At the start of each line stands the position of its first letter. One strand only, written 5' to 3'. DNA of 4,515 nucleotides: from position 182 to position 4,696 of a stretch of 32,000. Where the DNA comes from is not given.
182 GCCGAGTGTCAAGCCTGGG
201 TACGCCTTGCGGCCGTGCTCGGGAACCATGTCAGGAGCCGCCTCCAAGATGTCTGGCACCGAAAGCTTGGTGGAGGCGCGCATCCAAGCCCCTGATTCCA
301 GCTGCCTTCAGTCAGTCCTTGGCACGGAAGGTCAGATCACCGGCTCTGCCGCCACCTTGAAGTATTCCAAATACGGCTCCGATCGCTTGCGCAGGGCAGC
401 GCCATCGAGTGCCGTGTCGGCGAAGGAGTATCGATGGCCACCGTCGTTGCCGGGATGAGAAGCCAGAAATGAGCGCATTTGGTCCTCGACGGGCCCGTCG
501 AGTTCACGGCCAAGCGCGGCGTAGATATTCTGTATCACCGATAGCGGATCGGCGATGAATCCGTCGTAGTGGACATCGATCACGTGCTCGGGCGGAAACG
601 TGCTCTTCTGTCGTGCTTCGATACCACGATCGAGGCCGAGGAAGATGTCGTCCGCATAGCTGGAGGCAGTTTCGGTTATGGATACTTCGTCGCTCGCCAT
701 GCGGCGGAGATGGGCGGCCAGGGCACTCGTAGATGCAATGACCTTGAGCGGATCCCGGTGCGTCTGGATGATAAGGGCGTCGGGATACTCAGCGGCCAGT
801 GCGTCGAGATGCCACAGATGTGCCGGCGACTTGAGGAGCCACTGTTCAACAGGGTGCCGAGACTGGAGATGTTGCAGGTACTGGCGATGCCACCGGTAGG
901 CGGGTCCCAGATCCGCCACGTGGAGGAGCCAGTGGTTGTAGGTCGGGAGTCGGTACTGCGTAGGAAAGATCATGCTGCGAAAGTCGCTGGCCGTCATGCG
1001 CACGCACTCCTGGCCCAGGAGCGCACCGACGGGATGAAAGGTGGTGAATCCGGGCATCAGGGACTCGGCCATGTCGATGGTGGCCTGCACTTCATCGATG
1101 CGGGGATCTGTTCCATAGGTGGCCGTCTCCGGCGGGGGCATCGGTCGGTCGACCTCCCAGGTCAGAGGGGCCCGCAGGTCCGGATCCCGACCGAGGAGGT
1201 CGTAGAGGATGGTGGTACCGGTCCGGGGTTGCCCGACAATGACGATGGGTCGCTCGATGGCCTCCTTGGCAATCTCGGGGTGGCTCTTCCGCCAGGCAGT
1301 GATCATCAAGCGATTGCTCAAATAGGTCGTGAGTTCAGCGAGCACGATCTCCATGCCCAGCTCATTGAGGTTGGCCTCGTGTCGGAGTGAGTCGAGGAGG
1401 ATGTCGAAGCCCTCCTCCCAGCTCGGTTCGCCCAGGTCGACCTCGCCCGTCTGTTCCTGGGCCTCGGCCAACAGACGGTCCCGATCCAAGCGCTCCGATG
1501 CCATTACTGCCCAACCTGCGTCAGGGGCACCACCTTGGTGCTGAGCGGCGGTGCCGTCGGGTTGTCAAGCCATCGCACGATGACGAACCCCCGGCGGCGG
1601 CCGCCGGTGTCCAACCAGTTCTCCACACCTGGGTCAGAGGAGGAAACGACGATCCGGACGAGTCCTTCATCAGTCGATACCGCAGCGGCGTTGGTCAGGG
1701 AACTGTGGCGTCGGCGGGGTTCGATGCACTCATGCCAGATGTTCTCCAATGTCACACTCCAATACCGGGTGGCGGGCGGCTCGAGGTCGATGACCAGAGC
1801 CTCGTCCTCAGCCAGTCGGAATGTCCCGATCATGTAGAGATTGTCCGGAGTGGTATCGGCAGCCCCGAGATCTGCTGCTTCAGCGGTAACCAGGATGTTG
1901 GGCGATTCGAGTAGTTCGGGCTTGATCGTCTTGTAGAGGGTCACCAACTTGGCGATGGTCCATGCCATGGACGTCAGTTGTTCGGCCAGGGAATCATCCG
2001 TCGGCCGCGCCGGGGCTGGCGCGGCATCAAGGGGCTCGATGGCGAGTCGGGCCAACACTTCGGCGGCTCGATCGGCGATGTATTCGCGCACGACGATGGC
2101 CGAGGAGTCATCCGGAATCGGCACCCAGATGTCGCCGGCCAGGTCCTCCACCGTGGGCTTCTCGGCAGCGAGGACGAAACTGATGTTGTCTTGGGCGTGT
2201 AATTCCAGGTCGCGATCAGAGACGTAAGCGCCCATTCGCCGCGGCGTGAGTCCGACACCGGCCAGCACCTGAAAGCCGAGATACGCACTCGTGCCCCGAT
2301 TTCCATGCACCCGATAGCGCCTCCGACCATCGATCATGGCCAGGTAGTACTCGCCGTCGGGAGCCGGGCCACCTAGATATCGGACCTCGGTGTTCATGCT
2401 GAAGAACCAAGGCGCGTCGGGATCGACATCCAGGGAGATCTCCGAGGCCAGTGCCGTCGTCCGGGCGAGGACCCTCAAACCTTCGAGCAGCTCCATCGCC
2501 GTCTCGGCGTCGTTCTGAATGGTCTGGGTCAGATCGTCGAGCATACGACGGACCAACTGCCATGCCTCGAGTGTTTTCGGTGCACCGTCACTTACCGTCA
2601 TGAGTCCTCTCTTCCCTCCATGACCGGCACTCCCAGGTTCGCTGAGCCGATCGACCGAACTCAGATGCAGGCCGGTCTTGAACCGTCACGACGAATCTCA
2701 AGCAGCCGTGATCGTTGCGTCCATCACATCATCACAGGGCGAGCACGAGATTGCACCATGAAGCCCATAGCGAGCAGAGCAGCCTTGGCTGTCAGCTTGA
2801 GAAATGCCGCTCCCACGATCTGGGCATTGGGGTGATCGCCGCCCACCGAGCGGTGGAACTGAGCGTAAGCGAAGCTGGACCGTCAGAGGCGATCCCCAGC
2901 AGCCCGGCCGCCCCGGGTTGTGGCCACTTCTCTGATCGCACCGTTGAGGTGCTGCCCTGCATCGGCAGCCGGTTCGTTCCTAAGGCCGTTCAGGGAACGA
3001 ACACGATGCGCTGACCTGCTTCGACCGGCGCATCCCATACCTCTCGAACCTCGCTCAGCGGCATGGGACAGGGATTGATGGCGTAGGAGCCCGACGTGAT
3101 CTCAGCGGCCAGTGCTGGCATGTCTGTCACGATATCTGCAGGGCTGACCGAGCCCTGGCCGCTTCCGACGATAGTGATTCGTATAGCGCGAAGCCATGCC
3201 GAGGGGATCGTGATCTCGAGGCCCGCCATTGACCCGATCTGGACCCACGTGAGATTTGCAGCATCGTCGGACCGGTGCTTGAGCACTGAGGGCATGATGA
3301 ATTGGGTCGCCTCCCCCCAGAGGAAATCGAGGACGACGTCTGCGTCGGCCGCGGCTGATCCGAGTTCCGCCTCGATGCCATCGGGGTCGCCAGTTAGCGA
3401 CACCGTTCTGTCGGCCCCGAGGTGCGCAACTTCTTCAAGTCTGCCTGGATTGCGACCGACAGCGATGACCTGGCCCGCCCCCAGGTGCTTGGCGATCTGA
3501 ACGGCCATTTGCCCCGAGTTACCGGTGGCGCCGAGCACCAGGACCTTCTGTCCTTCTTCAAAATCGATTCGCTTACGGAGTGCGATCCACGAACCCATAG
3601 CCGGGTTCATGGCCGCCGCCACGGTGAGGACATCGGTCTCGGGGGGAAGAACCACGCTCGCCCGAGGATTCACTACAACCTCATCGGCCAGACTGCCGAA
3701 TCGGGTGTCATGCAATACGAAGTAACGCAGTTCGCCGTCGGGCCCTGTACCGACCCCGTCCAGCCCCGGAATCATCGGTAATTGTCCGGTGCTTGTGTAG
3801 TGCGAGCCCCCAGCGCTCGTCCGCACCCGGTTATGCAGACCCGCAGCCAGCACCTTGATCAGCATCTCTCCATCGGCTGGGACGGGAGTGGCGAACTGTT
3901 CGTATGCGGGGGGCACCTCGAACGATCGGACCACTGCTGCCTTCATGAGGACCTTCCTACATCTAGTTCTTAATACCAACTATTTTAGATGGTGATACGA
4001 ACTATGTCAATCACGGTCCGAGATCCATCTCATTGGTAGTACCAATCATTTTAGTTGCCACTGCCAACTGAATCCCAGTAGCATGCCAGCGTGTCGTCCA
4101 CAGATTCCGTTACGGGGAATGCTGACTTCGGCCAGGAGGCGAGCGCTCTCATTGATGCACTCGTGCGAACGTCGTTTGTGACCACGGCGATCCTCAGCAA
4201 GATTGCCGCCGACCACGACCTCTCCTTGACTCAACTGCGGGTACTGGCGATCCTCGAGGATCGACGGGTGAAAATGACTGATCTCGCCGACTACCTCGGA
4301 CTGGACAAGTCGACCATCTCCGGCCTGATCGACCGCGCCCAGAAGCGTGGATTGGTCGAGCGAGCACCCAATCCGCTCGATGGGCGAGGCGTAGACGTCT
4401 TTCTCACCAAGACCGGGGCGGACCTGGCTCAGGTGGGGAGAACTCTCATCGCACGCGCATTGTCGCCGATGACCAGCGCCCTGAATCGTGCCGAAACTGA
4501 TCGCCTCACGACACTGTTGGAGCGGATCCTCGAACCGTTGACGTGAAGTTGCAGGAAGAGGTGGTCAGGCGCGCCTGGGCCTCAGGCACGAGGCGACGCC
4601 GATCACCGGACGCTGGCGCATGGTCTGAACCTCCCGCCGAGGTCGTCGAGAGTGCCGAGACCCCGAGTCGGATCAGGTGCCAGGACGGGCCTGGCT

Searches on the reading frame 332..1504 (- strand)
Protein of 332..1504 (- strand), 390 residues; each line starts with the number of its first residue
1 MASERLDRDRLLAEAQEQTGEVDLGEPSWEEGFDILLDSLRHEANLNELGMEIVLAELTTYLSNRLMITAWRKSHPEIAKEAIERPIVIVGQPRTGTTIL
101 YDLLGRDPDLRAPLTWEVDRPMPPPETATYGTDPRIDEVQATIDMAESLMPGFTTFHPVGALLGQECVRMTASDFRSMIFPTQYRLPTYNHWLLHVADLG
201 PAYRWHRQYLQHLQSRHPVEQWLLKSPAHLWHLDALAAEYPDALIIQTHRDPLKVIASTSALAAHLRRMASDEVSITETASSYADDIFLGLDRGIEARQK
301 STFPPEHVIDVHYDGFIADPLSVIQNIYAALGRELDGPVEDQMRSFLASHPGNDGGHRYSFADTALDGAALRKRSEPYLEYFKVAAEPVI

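Call 12: search_protein_families(library=pfam, proteins=[window:332-1504:-], max_evalue=0.00001)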
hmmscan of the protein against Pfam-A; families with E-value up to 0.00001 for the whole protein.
window:332-1504:- (390 aa): 1 family
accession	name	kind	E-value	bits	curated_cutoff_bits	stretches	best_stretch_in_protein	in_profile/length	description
PF13469.12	Sulfotransfer_3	-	1.2e-41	143.8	27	1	86-336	1-215/216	Sulfotransferase family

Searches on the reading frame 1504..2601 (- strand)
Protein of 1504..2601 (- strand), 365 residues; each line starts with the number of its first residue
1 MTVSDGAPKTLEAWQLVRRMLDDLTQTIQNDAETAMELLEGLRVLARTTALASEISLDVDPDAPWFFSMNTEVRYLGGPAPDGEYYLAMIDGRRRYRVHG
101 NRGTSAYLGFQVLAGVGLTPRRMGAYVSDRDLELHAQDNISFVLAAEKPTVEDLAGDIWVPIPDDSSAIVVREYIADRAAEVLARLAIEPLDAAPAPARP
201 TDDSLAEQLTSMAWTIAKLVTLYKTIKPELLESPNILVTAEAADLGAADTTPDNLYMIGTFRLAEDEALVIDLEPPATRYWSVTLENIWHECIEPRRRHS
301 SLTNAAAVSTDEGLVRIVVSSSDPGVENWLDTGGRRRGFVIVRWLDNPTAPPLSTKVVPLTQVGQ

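Call 12: search_protein_families(library=pfam, proteins=[window:1504-2601:-], max_evalue=0.00001)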
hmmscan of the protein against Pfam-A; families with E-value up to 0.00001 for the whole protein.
window:1504-2601:- (365 aa): 1 family
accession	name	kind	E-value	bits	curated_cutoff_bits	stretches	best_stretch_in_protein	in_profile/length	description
PF06742.16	DUF1214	-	1.2e-07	32.6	25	0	274-344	30-107/112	Protein of unknown function (DUF1214)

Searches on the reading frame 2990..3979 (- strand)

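Call 12: search_protein_families(library=pfam, proteins=[window:2990-3979:-], max_evalue=0.00001)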
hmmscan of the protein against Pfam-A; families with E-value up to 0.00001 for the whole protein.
window:2990-3979:- (329 aa): 1 family
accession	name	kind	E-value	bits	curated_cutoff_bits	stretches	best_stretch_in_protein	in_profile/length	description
PF00107.32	ADH_zinc_N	-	2.5e-11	44.1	31.8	1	156-277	3-116/129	Zinc-binding dehydrogenase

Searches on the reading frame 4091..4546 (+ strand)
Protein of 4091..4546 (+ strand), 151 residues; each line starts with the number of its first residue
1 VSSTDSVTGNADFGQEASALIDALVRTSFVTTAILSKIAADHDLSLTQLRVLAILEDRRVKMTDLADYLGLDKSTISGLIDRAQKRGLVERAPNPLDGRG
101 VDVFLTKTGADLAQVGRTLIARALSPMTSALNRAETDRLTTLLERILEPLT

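Call 4: search_protein_families(library=ncbifam, proteins=[window:4091-4546:+])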
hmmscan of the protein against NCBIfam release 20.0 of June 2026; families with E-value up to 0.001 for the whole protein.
window:4091-4546:+ (151 aa): 17 families
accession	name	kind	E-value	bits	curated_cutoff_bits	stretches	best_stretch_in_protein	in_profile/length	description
NF053777.1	Saro0803TransReg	equivalog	7.6e-14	51.6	200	1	40-147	31-139/140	Saro_0803 family transcriptional regulator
NF008565.1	PRK11512.1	equivalog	2.7e-11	43.7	240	1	35-147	29-143/144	multiple antibiotic resistance transcriptional regulator MarR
TIGR02337.1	HpaR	equivalog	4.8e-09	36.1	121.2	1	34-145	16-128/130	homoprotocatechuate degradation operon regulator HpaR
NF045593.1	bilirub_TF_BilQ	equivalog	2.5e-07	30.5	125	1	58-147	43-132/135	bilirubin utilization transcriptional regulator BilQ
NF053814.1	teico_TcaR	equivalog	7.4e-07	29.4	170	1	29-146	21-141/151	MarR family transcriptional regulator TcaR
NF052438.1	TransRegRv0880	equivalog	7.8e-07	29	220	1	37-141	25-130/143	Rv0880 family HTH-type transcriptional regulator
NF052638.1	TransRegOhrRVib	equivalog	2.5e-06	27.3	200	1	42-148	33-138/141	transcriptional regulator OhrR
NF041230.1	BagL_FevM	exception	1.2e-05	25.4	230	1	19-116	15-112/145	MarR family transcriptional regulator BagL/FevM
NF008273.0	PRK11050.1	equivalog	1.7e-05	24.5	153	1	56-117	51-106/156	manganese-binding transcriptional regulator MntR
NF008122.0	PRK10870.1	equivalog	3.5e-05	23.6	157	1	51-149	63-161/176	transcriptional repressor MprA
NF053755.1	MsvR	equivalog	4.5e-05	23.3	220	1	47-100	14-67/236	transcriptional factor MsvR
NF050133.1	TransRegFabT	equivalog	6.4e-05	23.3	200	1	42-146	25-130/138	fatty acid biosynthesis transcriptional regulator FabT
NF053606.1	Sta1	subfamily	0.00012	22.2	80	1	36-103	10-78/100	Sta1 family transcriptional regulator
TIGR01884.1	cas_HTH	subfamily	0.00014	21.3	60.2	1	37-92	133-189/202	CRISPR-associated CARF protein Csa3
NF038251.1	AdcR_fam_Zn_TF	equivalog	0.00026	21.3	175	1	33-128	23-118/143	zinc-dependent MarR family transcriptional regulator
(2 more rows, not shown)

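Call 45: search_protein_families(library=pfam, proteins=[window:4091-4546:+], max_evalue=0.00001)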
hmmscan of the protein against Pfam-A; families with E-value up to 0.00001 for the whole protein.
window:4091-4546:+ (151 aa): 2 families
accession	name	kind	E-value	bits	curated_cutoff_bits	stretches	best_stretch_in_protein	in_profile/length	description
PF12802.13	MarR_2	-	5e-16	59.1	27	1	42-99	1-60/61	MarR family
PF01047.28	MarR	-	1.3e-11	44.6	24.6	1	44-101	1-59/59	MarR family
